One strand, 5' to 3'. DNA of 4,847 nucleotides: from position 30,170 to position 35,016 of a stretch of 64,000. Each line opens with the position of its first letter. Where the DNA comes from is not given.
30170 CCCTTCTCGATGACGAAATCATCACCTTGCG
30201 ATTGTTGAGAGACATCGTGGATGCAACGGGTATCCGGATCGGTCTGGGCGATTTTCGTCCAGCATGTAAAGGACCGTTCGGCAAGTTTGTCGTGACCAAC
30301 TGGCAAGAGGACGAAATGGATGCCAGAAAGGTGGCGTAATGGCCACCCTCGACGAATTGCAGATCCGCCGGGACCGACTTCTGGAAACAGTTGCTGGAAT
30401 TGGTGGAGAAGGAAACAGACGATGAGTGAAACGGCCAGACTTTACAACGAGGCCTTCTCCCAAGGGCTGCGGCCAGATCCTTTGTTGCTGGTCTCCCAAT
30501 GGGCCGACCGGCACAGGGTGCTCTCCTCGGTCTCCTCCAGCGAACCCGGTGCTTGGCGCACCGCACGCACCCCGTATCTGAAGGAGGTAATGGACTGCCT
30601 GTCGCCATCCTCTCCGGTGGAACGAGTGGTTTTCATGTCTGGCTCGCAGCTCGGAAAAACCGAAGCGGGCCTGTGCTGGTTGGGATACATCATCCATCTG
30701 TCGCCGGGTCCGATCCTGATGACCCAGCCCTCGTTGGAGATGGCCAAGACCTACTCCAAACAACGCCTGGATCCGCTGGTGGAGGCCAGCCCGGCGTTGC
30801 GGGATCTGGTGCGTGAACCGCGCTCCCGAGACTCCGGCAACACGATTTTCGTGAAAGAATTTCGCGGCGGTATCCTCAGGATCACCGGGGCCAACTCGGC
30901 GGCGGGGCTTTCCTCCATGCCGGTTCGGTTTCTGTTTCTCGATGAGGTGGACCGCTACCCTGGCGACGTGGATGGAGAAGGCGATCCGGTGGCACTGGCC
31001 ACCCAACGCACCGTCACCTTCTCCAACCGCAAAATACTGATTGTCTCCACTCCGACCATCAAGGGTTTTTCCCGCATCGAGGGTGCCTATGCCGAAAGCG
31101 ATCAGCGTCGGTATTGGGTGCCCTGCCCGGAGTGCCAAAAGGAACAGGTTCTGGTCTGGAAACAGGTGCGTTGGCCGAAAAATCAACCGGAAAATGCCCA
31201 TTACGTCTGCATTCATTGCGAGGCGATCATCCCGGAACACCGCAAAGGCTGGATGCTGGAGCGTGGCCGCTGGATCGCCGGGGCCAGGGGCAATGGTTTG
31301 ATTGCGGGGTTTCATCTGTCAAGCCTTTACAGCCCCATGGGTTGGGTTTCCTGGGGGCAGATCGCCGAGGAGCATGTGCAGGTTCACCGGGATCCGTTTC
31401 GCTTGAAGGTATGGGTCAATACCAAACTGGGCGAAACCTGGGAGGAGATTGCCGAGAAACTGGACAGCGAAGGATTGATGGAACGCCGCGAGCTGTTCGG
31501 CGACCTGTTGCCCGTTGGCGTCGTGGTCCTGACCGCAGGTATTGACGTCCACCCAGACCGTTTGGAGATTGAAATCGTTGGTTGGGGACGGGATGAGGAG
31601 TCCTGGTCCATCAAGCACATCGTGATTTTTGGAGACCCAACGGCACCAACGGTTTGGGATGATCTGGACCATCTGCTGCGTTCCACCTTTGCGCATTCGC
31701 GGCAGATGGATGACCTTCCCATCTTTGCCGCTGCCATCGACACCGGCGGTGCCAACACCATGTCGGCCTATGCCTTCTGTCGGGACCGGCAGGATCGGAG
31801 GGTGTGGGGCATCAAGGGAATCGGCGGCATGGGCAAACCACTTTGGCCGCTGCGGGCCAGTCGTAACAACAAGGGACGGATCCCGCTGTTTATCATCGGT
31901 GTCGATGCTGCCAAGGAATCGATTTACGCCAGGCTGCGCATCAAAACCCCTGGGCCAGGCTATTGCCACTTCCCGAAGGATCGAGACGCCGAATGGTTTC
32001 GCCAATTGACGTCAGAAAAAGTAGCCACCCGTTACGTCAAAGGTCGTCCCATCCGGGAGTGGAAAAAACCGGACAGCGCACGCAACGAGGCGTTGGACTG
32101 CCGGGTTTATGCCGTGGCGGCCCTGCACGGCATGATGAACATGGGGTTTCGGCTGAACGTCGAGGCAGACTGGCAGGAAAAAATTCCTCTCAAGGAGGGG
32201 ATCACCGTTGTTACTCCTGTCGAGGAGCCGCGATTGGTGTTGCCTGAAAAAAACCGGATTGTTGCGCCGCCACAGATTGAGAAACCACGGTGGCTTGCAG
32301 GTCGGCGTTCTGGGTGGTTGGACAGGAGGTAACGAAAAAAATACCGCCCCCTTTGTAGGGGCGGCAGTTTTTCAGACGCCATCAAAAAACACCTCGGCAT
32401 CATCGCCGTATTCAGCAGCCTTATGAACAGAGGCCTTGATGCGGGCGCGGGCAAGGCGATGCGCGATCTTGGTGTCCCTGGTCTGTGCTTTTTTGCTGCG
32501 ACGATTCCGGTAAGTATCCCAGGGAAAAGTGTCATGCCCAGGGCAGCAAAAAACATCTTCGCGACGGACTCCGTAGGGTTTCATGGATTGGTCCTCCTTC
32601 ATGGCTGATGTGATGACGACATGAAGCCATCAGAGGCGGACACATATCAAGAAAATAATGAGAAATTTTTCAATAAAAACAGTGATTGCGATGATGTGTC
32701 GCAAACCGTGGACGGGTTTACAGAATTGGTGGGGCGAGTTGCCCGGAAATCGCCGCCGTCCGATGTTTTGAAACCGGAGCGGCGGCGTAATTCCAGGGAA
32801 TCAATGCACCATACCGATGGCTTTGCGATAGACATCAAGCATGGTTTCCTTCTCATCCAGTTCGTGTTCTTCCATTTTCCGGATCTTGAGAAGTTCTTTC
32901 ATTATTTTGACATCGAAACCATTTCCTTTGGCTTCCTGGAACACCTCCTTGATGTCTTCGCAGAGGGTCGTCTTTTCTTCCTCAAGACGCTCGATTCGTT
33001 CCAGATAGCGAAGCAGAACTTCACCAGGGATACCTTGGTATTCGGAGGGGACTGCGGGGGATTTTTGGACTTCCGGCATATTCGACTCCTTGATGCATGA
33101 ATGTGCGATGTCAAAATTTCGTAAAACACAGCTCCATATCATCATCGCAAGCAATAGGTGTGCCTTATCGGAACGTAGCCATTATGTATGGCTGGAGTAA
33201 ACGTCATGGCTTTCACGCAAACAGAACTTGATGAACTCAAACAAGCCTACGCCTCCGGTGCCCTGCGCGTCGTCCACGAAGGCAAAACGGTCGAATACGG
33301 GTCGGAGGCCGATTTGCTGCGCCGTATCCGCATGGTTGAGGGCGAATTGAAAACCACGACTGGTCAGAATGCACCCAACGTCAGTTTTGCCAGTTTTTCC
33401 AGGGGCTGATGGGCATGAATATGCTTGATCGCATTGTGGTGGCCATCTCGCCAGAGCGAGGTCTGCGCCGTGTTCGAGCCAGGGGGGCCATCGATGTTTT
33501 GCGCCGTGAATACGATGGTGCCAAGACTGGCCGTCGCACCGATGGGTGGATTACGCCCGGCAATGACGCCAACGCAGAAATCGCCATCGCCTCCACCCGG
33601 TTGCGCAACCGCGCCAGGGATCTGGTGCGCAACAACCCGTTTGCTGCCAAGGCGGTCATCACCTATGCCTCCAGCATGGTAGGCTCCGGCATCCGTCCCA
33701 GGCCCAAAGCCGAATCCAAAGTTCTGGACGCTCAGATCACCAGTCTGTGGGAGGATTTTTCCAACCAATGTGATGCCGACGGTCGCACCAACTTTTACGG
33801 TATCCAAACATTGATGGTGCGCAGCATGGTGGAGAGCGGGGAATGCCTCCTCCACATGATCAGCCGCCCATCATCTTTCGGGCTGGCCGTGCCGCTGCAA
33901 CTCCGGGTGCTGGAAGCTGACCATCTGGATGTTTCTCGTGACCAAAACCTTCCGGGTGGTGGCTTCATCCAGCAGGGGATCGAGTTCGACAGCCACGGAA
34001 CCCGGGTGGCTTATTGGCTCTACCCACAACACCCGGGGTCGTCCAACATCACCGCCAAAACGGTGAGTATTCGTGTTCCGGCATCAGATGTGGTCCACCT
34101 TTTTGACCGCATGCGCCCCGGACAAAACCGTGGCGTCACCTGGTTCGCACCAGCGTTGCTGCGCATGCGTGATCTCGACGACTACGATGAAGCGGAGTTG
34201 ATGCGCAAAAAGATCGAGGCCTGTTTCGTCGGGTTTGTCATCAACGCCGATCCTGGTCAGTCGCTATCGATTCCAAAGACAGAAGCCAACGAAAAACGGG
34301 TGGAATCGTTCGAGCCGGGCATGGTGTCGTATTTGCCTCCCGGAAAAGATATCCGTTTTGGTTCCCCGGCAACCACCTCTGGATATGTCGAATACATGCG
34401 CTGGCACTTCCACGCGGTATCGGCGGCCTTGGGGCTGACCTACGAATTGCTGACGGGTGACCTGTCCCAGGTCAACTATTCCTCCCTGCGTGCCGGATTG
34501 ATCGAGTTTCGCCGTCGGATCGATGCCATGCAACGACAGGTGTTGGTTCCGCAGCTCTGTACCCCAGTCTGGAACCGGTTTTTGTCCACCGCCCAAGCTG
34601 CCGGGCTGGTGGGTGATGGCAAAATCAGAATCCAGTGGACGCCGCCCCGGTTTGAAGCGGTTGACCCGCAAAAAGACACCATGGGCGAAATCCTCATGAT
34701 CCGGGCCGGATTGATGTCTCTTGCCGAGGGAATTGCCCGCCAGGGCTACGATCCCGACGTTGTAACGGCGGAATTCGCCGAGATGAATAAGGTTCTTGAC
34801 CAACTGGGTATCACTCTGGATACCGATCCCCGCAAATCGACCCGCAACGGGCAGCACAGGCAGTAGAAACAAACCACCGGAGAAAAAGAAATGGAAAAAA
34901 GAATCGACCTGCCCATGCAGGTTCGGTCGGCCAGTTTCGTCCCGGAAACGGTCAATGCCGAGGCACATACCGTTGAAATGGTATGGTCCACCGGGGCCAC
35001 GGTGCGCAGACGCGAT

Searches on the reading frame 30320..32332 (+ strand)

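Call 47: search_protein_families(library=phrogs, proteins=[window:30320-32332:+], max_evalue=0.00001)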
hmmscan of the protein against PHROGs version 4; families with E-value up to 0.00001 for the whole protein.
window:30320-32332:+ (670 aa): 11 families
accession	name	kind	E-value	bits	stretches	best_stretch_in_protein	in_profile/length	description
phrog_15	-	head and packaging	3.4e-265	884.7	1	32-669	331-988/1330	terminase large subunit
phrog_21311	-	head and packaging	9.4e-61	206.4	1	136-342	1-218/218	terminase large subunit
phrog_16406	-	unknown function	4e-43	149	1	248-606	2-386/601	-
phrog_3028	-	unknown function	9.7e-34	118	1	450-619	2-166/203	-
phrog_15657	-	unknown function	2.1e-32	113.6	1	330-533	29-229/230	-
phrog_675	-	head and packaging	6.8e-29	101.6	1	85-387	45-341/576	terminase large subunit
phrog_3925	-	head and packaging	1.8e-24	87.2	1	34-157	19-138/150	terminase large subunit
phrog_4145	-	head and packaging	2.3e-10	41.1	1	45-231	18-201/209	terminase large subunit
phrog_12089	-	unknown function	4.2e-10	40.6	1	516-608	63-150/208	-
phrog_12876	-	head and packaging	2.1e-06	28.5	1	141-283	5-134/235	terminase large subunit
phrog_23163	-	unknown function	6.2e-06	26.9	0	66-157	35-124/130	-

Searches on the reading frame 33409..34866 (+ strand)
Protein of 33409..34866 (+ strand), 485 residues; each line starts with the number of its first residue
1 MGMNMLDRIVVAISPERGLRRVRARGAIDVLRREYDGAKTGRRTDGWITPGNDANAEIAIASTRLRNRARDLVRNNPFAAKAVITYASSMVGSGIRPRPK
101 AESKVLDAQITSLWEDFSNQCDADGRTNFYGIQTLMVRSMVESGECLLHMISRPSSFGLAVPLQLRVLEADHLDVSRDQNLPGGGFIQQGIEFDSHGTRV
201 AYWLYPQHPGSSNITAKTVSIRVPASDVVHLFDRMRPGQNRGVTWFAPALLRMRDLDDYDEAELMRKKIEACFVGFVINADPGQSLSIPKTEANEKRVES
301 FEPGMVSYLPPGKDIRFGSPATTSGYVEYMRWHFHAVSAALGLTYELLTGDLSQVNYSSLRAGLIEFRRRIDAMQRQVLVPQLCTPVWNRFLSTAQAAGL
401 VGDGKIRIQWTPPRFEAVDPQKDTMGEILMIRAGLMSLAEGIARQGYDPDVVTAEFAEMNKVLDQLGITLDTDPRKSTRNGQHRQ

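Call 47: search_protein_families(library=phrogs, proteins=[window:33409-34866:+], max_evalue=0.00001)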
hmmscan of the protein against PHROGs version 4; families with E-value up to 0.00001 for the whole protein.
window:33409-34866:+ (485 aa): 2 families
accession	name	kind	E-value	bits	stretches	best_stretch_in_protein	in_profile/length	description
phrog_21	-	head and packaging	3.3e-104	350.8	1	3-482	8-516/1362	portal protein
phrog_537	-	head and packaging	2.6e-40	139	1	293-482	20-218/233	portal protein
